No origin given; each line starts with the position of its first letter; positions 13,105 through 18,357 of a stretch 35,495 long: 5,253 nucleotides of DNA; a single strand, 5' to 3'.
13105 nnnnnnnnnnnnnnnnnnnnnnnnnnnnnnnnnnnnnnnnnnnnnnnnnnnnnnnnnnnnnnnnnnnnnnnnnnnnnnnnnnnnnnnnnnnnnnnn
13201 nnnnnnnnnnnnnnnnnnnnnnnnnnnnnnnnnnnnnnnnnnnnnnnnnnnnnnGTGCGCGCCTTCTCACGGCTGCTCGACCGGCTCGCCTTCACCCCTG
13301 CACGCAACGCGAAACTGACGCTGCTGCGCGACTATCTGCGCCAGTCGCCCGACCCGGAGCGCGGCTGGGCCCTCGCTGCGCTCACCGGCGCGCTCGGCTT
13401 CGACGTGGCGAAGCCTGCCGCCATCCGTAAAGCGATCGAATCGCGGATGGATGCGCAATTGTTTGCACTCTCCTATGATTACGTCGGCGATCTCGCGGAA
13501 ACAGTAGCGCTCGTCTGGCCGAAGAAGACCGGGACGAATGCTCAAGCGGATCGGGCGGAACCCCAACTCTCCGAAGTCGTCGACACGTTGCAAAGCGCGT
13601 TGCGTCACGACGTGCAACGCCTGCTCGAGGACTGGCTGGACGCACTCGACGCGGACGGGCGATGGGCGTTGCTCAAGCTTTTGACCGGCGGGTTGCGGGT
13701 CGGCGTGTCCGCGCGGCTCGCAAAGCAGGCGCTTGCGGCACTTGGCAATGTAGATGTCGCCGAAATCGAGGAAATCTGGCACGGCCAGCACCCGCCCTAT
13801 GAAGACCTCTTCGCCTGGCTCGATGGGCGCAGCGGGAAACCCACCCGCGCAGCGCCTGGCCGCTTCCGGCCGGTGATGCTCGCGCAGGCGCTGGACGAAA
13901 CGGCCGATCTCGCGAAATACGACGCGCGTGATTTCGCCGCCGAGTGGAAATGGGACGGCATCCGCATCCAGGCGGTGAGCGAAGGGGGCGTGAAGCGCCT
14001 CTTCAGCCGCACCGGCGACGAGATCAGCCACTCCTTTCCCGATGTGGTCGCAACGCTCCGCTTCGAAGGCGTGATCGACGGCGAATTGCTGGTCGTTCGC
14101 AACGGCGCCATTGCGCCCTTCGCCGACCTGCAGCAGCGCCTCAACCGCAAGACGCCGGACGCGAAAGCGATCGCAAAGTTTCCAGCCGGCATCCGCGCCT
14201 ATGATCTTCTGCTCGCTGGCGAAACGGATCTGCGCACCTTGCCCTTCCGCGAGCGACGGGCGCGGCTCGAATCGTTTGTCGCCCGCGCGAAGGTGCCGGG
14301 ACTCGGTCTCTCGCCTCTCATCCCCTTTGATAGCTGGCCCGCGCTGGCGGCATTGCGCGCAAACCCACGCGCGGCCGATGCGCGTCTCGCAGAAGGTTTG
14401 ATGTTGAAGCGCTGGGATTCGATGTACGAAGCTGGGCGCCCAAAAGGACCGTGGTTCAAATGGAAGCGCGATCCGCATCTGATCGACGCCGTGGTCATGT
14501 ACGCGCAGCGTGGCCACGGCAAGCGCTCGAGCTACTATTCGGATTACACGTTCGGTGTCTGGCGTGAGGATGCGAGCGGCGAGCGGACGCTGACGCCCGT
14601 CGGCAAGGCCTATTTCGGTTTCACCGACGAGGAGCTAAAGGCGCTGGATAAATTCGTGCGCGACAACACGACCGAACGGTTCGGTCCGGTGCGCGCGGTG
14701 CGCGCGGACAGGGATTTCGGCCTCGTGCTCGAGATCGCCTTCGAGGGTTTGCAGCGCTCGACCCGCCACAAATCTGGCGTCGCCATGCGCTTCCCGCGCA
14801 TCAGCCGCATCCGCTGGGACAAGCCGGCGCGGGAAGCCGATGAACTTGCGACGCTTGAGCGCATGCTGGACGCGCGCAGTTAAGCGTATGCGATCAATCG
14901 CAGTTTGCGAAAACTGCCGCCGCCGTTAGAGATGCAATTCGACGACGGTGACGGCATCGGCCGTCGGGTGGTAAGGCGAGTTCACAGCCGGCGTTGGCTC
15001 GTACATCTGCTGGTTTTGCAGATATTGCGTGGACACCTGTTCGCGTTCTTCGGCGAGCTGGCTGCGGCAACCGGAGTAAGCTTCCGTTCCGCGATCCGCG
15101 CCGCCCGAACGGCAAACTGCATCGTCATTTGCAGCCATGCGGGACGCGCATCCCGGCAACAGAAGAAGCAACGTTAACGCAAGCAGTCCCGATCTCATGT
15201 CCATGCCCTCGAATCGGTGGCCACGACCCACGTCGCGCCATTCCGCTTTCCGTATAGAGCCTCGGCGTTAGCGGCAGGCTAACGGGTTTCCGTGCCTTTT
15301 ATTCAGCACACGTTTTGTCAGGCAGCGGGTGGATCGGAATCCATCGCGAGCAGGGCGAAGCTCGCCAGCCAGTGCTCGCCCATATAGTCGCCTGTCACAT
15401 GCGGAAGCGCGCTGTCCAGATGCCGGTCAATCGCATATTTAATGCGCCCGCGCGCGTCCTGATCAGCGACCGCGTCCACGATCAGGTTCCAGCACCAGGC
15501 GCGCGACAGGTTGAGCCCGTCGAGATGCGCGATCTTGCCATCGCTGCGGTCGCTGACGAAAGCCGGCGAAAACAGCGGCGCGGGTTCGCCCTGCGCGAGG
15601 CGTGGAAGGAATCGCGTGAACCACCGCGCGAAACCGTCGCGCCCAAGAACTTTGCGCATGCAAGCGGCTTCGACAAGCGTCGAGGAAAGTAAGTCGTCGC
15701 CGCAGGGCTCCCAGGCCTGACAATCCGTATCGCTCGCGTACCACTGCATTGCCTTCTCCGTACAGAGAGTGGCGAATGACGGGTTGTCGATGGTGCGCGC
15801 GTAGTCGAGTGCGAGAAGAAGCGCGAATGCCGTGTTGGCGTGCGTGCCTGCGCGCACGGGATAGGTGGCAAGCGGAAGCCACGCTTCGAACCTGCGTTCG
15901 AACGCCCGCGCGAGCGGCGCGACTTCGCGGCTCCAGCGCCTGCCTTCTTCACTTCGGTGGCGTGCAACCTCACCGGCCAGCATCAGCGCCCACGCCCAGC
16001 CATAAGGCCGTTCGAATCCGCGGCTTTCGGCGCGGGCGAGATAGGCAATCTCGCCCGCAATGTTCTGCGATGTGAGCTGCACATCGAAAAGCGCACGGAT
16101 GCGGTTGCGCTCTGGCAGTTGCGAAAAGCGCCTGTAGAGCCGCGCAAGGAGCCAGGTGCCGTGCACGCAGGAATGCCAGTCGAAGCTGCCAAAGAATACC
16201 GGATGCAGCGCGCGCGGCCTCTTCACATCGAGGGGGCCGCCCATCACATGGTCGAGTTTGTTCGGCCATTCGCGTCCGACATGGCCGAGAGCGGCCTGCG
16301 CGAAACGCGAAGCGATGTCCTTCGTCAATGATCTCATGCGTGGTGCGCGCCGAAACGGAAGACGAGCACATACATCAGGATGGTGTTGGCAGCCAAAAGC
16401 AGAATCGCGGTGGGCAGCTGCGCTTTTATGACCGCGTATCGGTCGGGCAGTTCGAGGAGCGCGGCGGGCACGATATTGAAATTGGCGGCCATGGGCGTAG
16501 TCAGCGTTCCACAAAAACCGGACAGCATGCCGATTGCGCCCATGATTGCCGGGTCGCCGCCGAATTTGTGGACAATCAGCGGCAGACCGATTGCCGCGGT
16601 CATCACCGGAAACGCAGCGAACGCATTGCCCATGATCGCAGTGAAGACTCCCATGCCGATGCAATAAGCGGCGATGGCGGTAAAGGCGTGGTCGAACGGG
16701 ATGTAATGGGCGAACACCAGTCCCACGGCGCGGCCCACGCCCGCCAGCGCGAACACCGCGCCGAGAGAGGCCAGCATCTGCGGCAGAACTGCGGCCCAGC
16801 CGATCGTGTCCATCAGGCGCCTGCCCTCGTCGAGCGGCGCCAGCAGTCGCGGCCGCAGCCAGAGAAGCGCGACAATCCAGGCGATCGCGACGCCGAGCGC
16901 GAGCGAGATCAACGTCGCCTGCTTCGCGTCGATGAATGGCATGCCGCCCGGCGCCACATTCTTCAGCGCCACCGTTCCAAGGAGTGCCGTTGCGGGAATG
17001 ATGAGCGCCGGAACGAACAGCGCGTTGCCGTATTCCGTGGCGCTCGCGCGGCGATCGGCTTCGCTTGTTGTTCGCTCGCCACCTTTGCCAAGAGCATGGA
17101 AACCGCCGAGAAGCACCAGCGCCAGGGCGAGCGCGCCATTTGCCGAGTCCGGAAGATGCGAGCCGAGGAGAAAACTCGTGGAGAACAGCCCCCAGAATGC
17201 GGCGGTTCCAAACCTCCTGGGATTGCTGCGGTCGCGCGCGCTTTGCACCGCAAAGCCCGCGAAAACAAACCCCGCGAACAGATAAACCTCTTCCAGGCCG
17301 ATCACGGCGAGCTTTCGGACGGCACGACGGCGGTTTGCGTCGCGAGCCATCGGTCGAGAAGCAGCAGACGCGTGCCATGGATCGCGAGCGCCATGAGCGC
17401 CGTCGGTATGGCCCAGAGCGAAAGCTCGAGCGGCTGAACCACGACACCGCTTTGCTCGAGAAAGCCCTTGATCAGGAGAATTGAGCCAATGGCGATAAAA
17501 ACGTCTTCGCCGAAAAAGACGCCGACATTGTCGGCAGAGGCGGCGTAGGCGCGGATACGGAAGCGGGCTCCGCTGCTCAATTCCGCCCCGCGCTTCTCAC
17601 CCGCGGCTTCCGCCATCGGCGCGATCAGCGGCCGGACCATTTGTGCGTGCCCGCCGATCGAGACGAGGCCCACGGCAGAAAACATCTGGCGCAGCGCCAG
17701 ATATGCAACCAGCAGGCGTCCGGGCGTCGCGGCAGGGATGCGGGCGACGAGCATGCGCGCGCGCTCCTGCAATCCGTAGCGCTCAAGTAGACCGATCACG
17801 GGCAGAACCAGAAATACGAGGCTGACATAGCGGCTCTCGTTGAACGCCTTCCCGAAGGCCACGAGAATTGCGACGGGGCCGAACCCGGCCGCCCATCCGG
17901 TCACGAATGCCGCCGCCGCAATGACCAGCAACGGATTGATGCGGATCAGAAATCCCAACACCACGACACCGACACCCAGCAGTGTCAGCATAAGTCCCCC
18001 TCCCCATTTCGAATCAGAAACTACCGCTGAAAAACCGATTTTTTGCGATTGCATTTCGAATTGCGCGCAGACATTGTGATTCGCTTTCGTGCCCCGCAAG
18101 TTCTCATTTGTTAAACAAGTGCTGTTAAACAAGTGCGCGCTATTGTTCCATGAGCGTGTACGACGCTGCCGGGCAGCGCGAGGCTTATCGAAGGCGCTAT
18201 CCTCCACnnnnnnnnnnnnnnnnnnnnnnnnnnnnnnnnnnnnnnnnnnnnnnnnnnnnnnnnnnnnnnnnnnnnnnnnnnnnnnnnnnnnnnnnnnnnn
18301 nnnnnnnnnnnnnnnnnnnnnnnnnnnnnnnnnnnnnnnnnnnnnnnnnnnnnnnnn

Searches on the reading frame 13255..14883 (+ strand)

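Call 53: search_protein_families(library=pfam, proteins=[window:13255-14883:+], max_evalue=0.001)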
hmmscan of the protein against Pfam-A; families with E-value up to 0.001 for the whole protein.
window:13255-14883:+ (542 aa): 3 families
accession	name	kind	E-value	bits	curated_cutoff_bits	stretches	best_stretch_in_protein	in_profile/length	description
PF01068.26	DNA_ligase_A_M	-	6.3e-27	95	26.2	1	208-404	2-204/204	ATP dependent DNA ligase domain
PF04679.21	DNA_ligase_A_C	-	1e-09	39.1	27.5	1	425-523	2-94/94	ATP dependent DNA ligase C terminal region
PF04675.19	DNA_ligase_A_N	-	9.7e-07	29.6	24.6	1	2-161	3-174/174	DNA ligase N terminus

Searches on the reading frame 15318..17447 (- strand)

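Call 6: search_protein_families(library=pfam, proteins=[window:15318-17447:-], max_evalue=0.01)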
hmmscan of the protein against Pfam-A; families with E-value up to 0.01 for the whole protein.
window:15318-17447:- (709 aa): 1 family
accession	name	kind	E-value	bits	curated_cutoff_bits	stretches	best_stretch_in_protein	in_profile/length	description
PF11199.13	DUF2891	-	2.1e-130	435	25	1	381-701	2-325/325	Protein of unknown function (DUF2891)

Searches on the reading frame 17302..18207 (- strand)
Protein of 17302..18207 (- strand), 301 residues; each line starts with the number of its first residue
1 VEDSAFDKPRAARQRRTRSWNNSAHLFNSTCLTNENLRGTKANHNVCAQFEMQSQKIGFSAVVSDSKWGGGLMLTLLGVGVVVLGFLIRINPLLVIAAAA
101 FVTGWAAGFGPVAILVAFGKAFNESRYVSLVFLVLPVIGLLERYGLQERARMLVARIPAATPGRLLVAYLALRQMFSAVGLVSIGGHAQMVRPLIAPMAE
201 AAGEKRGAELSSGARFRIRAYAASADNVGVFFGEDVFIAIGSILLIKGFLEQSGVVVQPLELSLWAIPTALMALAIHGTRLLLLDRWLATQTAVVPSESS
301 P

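Call 6: search_protein_families(library=pfam, proteins=[window:17302-18207:-], max_evalue=0.01)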
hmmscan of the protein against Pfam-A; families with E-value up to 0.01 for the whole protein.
window:17302-18207:- (301 aa): 1 family
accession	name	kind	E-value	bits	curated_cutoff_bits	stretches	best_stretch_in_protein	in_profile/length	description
PF06149.18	DUF969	-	3.3e-84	282.2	32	1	73-288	1-215/216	Protein of unknown function (DUF969)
